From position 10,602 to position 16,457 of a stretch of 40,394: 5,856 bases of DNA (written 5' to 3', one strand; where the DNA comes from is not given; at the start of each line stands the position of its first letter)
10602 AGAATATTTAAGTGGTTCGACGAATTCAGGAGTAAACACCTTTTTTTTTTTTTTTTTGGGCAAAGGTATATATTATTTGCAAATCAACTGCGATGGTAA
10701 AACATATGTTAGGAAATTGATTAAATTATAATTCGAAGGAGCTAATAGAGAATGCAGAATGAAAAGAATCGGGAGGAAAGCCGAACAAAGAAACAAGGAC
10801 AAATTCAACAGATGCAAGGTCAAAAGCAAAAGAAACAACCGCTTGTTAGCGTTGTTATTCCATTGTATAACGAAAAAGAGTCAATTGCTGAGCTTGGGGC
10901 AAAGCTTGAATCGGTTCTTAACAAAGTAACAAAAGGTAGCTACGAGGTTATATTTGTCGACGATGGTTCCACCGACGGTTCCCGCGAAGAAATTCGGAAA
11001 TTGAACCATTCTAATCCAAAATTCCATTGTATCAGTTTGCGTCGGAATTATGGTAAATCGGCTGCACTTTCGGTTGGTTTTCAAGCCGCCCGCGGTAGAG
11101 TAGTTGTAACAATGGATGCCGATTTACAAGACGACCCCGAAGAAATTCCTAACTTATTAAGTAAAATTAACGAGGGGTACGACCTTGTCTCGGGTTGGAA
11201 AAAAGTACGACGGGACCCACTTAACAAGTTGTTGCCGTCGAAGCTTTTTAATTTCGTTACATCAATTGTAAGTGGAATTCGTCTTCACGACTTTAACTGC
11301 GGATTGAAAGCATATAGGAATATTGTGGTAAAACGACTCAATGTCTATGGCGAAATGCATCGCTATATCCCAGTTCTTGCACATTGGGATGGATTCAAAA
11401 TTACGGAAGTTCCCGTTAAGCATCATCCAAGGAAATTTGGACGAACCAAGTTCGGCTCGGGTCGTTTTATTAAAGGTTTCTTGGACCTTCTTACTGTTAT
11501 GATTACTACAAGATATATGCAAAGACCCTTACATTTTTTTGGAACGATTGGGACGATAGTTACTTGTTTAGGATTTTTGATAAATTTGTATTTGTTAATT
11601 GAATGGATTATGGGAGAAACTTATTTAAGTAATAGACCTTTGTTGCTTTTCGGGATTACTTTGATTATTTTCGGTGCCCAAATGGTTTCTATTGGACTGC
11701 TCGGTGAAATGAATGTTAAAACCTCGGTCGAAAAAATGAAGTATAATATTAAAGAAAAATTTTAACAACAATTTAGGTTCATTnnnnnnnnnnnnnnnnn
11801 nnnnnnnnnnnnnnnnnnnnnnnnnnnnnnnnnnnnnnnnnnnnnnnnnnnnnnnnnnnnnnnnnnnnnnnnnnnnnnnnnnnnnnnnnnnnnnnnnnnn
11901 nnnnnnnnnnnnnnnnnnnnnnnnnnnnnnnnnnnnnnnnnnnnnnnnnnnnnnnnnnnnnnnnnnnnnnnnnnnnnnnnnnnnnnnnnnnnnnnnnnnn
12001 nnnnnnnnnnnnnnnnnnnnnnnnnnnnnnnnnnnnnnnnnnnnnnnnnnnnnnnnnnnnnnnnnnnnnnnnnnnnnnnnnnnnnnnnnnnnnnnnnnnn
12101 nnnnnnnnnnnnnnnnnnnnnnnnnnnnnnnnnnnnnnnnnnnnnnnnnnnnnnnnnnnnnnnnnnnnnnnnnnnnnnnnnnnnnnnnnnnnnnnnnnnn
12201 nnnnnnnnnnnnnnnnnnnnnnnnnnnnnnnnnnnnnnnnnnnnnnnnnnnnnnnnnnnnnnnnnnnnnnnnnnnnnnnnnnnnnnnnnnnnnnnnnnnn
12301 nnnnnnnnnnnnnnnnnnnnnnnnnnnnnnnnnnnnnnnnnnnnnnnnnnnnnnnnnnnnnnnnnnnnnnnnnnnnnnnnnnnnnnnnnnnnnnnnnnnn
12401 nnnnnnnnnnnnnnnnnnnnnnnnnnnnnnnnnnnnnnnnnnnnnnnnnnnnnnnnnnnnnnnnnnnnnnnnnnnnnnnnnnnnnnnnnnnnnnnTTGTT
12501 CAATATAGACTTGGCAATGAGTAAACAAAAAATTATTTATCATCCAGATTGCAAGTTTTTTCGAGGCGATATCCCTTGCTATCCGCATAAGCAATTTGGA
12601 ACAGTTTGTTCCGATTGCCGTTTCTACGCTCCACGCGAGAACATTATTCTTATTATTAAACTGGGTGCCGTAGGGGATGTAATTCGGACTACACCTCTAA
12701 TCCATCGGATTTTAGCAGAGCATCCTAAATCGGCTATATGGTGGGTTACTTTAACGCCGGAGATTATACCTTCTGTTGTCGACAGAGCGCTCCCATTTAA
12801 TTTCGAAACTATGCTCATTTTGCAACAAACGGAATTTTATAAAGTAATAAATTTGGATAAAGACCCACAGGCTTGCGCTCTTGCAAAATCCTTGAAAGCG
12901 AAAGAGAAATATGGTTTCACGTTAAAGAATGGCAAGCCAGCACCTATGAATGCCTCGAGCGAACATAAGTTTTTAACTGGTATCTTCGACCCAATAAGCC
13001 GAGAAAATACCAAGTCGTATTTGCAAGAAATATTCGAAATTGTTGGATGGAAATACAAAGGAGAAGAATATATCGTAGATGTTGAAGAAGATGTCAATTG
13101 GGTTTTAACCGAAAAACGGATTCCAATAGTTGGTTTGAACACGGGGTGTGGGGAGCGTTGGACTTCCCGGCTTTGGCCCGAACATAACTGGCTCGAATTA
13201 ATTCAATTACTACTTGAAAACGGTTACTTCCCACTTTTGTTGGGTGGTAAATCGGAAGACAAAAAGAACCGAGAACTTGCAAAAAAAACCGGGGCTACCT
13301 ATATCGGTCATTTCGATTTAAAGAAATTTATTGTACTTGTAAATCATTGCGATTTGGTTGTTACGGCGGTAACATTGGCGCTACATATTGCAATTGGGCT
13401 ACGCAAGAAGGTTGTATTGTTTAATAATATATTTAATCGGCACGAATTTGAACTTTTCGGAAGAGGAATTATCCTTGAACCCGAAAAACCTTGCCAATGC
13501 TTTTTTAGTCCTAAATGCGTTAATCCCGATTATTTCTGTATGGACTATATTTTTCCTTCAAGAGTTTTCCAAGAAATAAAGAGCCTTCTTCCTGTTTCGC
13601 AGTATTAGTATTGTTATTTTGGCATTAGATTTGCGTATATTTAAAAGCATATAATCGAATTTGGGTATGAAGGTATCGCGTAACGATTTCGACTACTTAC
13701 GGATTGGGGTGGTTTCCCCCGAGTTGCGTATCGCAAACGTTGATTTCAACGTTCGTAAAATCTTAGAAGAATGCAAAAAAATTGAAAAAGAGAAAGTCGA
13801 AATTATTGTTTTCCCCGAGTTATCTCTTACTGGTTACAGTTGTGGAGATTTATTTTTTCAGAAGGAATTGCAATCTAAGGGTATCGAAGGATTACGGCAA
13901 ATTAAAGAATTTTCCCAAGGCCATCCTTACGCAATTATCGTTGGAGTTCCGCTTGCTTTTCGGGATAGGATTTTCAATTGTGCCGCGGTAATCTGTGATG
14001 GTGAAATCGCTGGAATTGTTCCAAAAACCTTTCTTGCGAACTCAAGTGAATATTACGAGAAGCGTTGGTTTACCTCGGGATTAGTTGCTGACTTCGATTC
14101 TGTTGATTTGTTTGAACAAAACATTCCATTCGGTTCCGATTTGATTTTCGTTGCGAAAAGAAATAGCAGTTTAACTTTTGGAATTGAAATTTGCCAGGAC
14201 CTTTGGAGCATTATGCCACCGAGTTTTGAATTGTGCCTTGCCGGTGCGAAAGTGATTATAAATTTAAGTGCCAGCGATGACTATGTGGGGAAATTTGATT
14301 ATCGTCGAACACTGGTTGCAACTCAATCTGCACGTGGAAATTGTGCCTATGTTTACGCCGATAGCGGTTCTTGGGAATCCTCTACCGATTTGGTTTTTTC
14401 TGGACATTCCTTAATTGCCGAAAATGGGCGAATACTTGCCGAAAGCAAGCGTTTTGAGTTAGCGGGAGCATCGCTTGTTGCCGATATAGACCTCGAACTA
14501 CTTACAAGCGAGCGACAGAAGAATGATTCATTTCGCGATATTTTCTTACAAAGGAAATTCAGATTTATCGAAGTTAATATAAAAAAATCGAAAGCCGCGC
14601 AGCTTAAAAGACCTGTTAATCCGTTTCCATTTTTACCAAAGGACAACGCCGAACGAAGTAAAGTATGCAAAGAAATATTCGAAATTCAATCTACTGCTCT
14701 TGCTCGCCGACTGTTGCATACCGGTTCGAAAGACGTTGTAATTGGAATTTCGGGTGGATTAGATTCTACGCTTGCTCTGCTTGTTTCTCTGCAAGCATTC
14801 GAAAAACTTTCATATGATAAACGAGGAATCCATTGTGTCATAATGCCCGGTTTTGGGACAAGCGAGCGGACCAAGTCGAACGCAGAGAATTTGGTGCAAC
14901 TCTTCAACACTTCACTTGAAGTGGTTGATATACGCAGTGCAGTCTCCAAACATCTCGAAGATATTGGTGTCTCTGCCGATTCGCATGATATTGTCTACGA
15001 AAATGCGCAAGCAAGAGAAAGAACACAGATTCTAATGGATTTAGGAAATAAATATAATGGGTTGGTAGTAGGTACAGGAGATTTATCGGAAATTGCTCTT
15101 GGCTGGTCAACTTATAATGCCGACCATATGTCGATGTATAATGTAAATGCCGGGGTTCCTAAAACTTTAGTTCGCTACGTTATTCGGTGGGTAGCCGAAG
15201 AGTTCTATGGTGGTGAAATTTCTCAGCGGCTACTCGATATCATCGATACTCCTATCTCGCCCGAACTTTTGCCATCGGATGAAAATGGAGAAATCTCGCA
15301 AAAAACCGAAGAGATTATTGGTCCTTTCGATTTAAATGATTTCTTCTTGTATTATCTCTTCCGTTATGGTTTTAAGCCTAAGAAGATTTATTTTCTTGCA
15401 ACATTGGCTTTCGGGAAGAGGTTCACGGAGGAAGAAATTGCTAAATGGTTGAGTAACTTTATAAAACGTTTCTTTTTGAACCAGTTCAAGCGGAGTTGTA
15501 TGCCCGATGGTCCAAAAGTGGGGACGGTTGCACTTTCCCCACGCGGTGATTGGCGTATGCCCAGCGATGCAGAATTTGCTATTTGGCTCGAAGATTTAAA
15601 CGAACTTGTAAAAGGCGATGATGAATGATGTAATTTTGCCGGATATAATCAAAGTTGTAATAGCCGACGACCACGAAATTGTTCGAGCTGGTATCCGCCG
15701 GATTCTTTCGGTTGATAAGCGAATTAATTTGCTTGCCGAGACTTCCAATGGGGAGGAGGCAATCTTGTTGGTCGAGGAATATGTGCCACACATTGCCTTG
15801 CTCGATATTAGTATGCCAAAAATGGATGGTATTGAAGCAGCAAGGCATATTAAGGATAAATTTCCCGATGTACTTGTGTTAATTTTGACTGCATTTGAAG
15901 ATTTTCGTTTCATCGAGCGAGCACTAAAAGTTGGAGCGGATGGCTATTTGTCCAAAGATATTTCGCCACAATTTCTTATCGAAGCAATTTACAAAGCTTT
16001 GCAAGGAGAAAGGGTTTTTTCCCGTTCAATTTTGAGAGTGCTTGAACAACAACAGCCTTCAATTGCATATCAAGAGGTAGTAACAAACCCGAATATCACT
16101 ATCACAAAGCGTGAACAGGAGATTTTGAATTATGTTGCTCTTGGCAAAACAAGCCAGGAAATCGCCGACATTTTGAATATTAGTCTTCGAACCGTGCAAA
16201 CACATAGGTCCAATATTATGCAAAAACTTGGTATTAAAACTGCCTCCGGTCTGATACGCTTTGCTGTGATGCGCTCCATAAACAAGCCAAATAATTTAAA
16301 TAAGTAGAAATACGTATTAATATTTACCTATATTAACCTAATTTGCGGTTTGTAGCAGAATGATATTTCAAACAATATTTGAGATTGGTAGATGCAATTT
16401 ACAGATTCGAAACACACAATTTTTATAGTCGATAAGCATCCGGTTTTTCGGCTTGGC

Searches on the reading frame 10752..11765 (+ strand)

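Call 9: search_protein_families(library=pfam, proteins=[window:10752-11765:+], max_evalue=0.01)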
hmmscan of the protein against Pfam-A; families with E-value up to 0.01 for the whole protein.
window:10752-11765:+ (337 aa): 3 families
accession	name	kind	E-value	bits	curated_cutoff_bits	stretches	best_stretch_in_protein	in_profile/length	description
PF00535.33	Glycos_transf_2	-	6.7e-34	117.7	23.3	1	33-191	1-162/168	Glycosyl transferase family 2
PF13641.12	Glyco_tranf_2_3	-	5.6e-08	33.5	27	1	30-155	2-128/230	Glycosyltransferase like family 2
PF10111.15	Glyco_tranf_2_2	-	3.5e-07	30.4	27.3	1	33-131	1-98/276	Glycosyltransferase like family 2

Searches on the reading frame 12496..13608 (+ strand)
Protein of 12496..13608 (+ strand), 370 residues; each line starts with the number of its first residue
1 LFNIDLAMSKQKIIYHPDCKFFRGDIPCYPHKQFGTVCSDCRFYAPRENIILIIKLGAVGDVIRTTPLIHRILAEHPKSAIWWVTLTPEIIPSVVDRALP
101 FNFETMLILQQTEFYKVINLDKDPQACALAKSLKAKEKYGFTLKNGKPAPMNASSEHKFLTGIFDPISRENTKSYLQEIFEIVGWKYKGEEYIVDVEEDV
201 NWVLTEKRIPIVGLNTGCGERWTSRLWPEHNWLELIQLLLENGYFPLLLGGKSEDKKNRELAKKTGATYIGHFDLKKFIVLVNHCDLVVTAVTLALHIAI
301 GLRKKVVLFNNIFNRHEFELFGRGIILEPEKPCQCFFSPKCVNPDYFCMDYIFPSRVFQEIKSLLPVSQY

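Call 9: search_protein_families(library=pfam, proteins=[window:12496-13608:+], max_evalue=0.01)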
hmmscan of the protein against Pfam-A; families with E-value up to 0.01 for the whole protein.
window:12496-13608:+ (370 aa): 1 family
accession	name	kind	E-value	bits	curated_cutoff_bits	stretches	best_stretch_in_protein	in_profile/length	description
PF01075.23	Glyco_transf_9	-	5.3e-10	39.5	22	1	210-307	106-206/247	Glycosyltransferase family 9 (heptosyltransferase)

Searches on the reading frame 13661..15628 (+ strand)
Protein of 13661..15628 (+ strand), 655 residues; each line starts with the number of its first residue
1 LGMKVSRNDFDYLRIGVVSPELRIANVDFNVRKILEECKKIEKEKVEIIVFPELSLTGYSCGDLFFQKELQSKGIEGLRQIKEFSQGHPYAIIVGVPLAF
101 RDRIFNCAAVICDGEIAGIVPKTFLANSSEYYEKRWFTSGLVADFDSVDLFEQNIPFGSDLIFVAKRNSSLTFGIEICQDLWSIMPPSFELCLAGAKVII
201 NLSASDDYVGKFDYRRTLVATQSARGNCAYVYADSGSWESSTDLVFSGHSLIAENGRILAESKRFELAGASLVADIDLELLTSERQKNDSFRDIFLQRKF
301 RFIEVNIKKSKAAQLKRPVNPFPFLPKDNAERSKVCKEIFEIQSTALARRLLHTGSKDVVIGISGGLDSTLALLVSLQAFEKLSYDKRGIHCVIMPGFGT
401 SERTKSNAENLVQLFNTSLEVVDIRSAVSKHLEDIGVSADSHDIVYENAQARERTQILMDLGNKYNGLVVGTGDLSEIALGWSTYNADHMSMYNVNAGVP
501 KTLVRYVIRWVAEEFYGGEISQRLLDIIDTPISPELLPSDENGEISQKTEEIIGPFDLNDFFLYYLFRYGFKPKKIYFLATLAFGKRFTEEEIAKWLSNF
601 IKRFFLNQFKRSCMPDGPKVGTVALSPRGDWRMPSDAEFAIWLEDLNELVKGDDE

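Call 9: search_protein_families(library=pfam, proteins=[window:13661-15628:+], max_evalue=0.01)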
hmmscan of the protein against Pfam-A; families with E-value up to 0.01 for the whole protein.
window:13661-15628:+ (655 aa): 2 families
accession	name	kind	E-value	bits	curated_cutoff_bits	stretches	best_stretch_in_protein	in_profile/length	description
PF02540.23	NAD_synthase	-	1.1e-26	93.9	21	1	346-511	8-166/242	NAD synthase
PF00795.27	CN_hydrolase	-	9.5e-16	58.3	23.2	1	23-283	10-253/256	Carbon-nitrogen hydrolase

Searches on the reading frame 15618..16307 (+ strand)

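Call 9: search_protein_families(library=pfam, proteins=[window:15618-16307:+], max_evalue=0.01)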
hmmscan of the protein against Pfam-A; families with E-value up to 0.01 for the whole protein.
window:15618-16307:+ (229 aa): 5 families
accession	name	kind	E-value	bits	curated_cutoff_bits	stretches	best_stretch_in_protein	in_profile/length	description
PF00072.30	Response_reg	-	9.8e-27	93.8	30.2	1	13-124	1-110/111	Response regulator receiver domain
PF00196.25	GerE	-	1.3e-19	70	23.5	1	162-216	3-57/57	Bacterial regulatory proteins, luxR family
PF08281.18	Sigma70_r4_2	-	6.9e-07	29.3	25.7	1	164-204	13-54/54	Sigma-70, region 4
PF04545.22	Sigma70_r4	-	0.0002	21.3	24.1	1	163-204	6-48/50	Sigma-70, region 4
PF13384.12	HTH_23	-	0.00072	19.8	24.6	1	167-198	8-39/50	Homeodomain-like domain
